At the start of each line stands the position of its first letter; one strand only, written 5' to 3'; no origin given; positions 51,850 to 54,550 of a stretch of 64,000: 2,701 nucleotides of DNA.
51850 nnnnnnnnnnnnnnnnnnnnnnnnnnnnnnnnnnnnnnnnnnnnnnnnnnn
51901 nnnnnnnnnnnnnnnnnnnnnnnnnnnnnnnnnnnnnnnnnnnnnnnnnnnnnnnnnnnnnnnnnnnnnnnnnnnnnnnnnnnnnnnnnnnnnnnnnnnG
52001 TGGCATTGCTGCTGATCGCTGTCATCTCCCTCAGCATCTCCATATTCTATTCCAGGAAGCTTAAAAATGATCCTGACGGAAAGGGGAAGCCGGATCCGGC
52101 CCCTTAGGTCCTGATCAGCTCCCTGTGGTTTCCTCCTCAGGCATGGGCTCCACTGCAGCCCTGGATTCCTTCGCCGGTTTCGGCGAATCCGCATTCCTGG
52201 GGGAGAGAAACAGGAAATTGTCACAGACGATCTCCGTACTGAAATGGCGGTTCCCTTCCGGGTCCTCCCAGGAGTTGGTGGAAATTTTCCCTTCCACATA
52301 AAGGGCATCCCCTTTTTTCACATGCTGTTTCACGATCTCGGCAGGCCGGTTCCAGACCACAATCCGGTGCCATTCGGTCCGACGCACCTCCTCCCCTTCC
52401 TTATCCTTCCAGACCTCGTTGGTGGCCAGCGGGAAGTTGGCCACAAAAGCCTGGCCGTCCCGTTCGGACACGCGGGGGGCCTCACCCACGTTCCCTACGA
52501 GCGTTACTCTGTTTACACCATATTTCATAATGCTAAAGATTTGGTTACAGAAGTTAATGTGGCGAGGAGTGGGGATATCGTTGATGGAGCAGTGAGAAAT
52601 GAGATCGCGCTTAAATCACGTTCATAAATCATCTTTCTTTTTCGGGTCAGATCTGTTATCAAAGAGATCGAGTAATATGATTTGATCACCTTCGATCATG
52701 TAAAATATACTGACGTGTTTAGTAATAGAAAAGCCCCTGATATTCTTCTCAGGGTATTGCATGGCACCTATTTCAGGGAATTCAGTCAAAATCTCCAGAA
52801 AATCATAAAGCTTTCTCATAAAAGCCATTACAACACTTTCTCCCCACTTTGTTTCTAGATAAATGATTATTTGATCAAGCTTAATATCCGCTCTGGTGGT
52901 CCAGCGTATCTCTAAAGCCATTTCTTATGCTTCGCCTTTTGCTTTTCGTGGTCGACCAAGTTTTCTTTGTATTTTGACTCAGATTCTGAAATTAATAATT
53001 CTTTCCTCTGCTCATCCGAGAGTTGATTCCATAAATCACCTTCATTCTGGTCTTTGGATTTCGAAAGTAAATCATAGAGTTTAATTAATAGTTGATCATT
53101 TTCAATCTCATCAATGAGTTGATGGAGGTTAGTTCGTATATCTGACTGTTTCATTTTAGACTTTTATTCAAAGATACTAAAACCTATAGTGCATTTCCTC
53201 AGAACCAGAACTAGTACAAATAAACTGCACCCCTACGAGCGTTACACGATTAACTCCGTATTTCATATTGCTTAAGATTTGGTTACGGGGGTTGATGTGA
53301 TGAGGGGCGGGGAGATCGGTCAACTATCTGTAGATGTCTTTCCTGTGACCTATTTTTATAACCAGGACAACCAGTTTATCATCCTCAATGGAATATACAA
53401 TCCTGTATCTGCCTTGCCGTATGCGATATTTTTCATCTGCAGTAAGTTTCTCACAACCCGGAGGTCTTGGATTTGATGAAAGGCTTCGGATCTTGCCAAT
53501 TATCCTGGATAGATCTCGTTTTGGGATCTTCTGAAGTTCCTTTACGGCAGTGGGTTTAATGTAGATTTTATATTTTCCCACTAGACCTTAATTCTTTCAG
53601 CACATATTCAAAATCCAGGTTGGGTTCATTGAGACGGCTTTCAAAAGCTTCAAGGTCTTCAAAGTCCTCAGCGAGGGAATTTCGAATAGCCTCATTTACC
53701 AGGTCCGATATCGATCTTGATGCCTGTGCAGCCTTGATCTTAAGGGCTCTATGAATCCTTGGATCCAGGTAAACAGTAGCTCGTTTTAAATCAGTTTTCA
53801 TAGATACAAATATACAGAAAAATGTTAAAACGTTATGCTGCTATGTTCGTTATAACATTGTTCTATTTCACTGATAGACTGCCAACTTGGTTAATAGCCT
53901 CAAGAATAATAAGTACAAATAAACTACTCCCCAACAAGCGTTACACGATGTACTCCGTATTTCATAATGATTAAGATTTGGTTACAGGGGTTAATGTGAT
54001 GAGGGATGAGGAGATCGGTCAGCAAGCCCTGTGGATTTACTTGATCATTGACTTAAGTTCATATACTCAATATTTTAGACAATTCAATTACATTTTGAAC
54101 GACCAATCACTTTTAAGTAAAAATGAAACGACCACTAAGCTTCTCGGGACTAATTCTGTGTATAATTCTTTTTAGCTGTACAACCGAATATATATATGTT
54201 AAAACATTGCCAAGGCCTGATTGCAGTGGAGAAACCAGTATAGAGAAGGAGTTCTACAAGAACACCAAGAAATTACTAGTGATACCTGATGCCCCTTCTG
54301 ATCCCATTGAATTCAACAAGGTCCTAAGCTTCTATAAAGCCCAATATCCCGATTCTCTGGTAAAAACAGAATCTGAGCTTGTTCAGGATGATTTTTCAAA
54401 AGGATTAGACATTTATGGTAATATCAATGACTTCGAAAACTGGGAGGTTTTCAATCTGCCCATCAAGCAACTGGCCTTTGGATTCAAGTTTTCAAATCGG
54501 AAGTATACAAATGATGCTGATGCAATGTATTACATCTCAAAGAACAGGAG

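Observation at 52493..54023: Tandem duplication of the ssb 5' end separating toxin-antitoxin cassettes: serial site-specific insertion that regenerates the target gene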

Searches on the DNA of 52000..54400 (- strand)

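Call 43: search_rna_families(source=window, start=52000, end=54400, threshold=evalue, max_evalue=1)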
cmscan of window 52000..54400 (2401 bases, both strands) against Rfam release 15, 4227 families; matches with E-value up to 1: 0.
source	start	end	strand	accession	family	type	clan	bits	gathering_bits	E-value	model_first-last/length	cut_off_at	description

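Call 56: search_dna_similar(query=window:52475-54100:-, collection=plasmids, mode=distant, max_rows=10)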
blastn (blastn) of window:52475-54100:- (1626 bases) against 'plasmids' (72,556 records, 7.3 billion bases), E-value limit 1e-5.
No match.

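Call 57: search_dna_similar(query=window:52475-54100:-, collection=phages, mode=distant, max_rows=10)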
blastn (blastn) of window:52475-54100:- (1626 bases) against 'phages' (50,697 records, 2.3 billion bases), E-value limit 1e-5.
No match.
